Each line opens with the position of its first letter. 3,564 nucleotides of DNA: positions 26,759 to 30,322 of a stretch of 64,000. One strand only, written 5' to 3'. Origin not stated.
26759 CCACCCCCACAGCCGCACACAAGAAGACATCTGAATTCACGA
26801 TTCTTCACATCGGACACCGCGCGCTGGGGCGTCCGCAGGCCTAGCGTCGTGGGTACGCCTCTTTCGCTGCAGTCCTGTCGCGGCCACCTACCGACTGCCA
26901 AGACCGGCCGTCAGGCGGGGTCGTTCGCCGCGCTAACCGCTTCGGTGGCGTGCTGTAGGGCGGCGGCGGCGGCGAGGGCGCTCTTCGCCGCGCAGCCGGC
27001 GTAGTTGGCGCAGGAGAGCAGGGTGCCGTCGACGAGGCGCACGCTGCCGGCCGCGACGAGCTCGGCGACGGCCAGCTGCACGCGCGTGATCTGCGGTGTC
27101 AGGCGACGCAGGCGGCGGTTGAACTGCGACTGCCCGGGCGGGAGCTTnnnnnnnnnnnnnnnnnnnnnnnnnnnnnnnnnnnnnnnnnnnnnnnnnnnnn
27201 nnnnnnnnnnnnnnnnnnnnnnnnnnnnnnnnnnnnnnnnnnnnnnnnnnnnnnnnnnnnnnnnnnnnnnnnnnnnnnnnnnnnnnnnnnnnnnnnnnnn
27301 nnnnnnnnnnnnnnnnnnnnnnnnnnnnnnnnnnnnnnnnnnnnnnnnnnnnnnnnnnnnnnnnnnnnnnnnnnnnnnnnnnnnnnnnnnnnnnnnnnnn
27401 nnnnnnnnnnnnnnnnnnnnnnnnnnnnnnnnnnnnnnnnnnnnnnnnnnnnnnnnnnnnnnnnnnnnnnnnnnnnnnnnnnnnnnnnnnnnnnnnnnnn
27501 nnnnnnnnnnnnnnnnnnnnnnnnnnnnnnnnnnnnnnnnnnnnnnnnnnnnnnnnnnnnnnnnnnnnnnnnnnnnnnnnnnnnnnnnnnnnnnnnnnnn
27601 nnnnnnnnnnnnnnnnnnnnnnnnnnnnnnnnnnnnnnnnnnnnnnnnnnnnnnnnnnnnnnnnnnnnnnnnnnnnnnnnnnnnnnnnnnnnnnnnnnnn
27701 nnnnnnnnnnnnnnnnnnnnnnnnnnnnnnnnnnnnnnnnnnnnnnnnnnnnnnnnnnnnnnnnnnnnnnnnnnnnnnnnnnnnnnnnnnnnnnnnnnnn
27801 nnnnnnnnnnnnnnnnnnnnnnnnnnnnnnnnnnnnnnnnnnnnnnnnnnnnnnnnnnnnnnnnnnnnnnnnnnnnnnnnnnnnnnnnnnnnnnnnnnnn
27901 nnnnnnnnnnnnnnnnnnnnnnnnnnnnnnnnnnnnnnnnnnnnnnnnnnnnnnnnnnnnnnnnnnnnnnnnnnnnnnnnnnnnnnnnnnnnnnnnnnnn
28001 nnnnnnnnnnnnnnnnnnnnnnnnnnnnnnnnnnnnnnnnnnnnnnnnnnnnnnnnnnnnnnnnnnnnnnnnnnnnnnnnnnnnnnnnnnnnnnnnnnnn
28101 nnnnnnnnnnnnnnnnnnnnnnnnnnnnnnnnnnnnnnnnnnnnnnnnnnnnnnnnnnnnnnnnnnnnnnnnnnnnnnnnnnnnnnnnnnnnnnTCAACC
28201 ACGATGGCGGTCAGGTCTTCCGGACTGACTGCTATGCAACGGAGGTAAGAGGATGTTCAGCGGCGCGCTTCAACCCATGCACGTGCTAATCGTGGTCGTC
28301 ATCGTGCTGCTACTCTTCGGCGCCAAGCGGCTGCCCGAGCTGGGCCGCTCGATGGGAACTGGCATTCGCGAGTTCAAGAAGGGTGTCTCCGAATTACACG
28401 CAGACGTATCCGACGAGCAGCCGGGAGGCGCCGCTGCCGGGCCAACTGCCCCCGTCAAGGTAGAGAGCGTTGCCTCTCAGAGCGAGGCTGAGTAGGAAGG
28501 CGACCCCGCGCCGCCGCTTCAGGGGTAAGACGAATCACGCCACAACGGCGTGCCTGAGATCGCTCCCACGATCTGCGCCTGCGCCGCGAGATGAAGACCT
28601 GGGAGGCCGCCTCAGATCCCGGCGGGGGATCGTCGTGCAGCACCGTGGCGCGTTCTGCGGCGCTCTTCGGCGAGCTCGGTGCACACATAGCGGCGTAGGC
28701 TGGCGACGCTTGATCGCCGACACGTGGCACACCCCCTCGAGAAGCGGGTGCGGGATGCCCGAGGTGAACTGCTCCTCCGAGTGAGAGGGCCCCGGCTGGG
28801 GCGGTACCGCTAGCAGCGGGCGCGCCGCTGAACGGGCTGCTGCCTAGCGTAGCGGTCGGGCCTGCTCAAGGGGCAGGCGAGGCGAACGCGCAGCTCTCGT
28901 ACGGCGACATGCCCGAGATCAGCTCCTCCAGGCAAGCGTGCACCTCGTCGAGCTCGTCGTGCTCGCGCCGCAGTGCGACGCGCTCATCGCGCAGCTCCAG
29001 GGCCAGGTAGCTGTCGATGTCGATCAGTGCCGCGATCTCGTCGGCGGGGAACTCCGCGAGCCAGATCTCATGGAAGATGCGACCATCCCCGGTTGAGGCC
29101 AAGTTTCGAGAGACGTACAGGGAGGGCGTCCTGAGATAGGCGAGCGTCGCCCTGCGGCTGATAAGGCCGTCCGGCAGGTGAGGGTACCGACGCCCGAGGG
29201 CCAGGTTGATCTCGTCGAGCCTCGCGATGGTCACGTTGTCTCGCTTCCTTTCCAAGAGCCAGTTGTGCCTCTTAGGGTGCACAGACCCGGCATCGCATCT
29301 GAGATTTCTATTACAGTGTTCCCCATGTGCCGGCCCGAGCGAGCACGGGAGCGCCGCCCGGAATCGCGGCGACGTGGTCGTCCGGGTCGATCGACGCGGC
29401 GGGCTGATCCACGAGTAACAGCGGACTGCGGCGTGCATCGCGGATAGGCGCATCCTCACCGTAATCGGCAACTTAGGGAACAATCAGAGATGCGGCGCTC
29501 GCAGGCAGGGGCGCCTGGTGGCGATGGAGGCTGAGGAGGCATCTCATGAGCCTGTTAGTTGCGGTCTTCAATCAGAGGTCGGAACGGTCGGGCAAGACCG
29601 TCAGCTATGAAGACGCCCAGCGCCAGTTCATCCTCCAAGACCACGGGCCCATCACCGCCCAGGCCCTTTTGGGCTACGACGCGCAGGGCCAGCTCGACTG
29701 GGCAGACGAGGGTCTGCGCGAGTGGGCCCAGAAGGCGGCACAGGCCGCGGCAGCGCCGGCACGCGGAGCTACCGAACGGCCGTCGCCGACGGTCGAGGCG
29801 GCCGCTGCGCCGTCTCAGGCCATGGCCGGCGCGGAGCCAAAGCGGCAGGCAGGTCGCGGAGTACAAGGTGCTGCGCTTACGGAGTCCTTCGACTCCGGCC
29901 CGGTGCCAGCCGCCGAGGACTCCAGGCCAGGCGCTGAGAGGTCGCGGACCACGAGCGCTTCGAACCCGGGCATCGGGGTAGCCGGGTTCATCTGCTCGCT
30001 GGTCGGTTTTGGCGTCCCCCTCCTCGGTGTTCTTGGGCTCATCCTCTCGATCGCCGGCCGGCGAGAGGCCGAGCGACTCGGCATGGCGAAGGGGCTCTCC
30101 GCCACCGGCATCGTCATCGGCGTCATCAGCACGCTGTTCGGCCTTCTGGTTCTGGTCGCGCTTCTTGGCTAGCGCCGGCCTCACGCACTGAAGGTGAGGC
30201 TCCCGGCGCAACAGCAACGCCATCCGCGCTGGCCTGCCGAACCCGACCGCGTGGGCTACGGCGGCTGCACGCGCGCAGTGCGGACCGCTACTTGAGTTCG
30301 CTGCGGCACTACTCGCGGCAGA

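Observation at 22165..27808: Mosaic island: two 0.66-kb direct repeats (near-identical Sel1/TPR genes) bracketing about 5 kb, with IS3 orfA remnant, an orphan gene fragment and a lower-GC gene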

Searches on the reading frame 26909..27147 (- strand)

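Call 30: search_protein_families(library=ncbifam, proteins=[window:26909-27147:-], max_evalue=0.1)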
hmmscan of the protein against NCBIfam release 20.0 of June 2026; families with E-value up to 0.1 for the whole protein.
window:26909-27147:- (78 aa): 1 family
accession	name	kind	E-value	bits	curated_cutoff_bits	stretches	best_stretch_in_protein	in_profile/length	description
NF033520.1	transpos_IS982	equivalog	0.013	15.1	130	1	5-50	40-87/243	IS982 family transposase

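Call 31: search_protein_families(library=pfam, proteins=[window:26909-27147:-], max_evalue=1)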
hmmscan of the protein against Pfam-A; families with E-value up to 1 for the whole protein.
window:26909-27147:- (78 aa): 0 families

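Call 57: search_dna_similar(query=window:26909-27147:-, collection=plasmids, mode=protein, max_evalue=0.001, max_rows=10)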
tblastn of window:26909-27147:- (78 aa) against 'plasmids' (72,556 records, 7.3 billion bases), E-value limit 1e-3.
No match.
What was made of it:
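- On IS982-family transposase: A tblastn search against plasmids gave no match (call 57).
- Tried and rejected: A tblastn of the fragment against plasmids gave no match (call 57).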

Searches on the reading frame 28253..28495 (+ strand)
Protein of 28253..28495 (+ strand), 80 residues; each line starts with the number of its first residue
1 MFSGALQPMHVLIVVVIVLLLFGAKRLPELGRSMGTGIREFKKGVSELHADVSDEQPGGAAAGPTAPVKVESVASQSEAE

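Call 30: search_protein_families(library=ncbifam, proteins=[window:28253-28495:+], max_evalue=0.1)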
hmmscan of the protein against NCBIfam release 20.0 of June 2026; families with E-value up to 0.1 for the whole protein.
window:28253-28495:+ (80 aa): 21 families
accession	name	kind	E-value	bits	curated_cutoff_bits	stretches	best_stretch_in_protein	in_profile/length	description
TIGR01411.1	tatAE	subfamily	1.5e-20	72.5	53.9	1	6-49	2-45/47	twin-arginine translocase TatA/TatE family subunit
NF001854.0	PRK00575.1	equivalog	1.8e-17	63.8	72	1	4-72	2-73/94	Sec-independent protein translocase subunit TatA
NF011430.0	PRK14861.1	subfamily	9.9e-16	57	62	1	11-56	10-55/61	twin arginine translocase protein A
NF002813.0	PRK02958.1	equivalog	1.1e-11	44.7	83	1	6-56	4-54/73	Sec-independent protein translocase subunit TatA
NF011429.0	PRK14857.1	equivalog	3.3e-11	43.5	77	1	11-54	11-54/91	TatA/E family twin arginine-targeting protein translocase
NF003393.0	PRK04561.1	equivalog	3.6e-11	42.8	104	1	5-47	3-45/75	twin arginine translocase protein A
NF001940.0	PRK00720.1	equivalog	8.1e-11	41.9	83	1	4-55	2-49/78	twin-arginine translocase TatA/TatE family subunit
NF047942.1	TatA_Rickett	exception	2.6e-10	39.8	90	1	5-45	2-42/45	twin-arginine translocase TatA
NF001681.0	PRK00442.1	equivalog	1.5e-09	38.5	102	1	9-76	7-71/92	twin-arginine translocase TatA/TatE family subunit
NF002922.0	PRK03554.1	equivalog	3.8e-09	37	125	1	9-50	7-48/89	Sec-independent protein translocase subunit TatA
NF003396.0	PRK04598.1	equivalog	5.5e-09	36.3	121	1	10-54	8-52/81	Sec-independent protein translocase subunit TatA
NF002500.0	PRK01833.1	equivalog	1.1e-08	35.3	115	1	9-48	7-46/74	Sec-independent protein translocase subunit TatA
NF002402.0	PRK01470.1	equivalog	1.7e-08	33.9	71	1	10-49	7-46/53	twin arginine translocase protein A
NF002960.0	PRK03625.1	equivalog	6.7e-08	32.7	92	1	11-52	9-50/67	twin-arginine translocase subunit TatE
NF002448.0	PRK01614.1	equivalog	9.5e-07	29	83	1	10-56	8-54/85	Sec-independent protein translocase subunit TatA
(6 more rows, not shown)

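Call 31: search_protein_families(library=pfam, proteins=[window:28253-28495:+], max_evalue=1)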
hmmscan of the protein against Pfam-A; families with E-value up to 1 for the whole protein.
window:28253-28495:+ (80 aa): 1 family
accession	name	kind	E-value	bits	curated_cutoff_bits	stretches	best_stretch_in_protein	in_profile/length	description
PF02416.21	TatA_B_E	-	4.9e-18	64.5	21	1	9-54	4-49/53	mttA/Hcf106 family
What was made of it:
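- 28253..28495 (+): TatA, divergent from TPR_B. Pfam TatA_B_E 4.9e-18 and TIGR01411 (calls 30, 31).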

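Call 71: list_cluster_members(proteins=[P0241, P0121, window:28253-28495:+])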
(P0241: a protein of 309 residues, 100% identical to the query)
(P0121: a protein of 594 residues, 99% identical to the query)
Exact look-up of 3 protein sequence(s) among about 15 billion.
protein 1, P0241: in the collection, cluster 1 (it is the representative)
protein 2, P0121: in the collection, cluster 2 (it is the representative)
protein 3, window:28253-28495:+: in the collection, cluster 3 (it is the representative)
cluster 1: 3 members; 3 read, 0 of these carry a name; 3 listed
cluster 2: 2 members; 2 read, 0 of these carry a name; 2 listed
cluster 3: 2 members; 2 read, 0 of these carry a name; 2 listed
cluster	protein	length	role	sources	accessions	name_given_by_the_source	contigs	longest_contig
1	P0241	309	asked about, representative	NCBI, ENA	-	-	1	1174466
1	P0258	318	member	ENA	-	-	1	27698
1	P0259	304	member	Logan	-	-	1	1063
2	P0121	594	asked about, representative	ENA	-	-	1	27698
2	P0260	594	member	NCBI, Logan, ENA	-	-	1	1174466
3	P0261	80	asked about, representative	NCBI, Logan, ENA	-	-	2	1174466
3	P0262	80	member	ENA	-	-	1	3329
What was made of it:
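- Tried and rejected: The organism could not be named (call 71).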

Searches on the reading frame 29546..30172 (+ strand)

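Call 18: search_protein_families(library=pfam, proteins=[window:29546-30172:+], max_evalue=0.001)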
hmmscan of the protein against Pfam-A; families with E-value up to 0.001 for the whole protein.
window:29546-30172:+ (208 aa): 1 family
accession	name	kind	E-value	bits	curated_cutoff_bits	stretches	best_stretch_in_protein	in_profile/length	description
PF13828.11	DUF4190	-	7.7e-05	22.8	35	1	144-201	2-61/62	Domain of unknown function (DUF4190)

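Call 34: search_protein_families(library=padloc, proteins=[window:29546-30172:+], max_evalue=0.01)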
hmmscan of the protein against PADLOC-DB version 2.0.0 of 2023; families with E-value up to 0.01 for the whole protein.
window:29546-30172:+ (208 aa): 0 families

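Call 35: search_protein_families(library=phrogs, proteins=[window:29546-30172:+], max_evalue=0.01)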
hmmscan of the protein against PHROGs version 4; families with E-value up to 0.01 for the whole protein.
window:29546-30172:+ (208 aa): 0 families
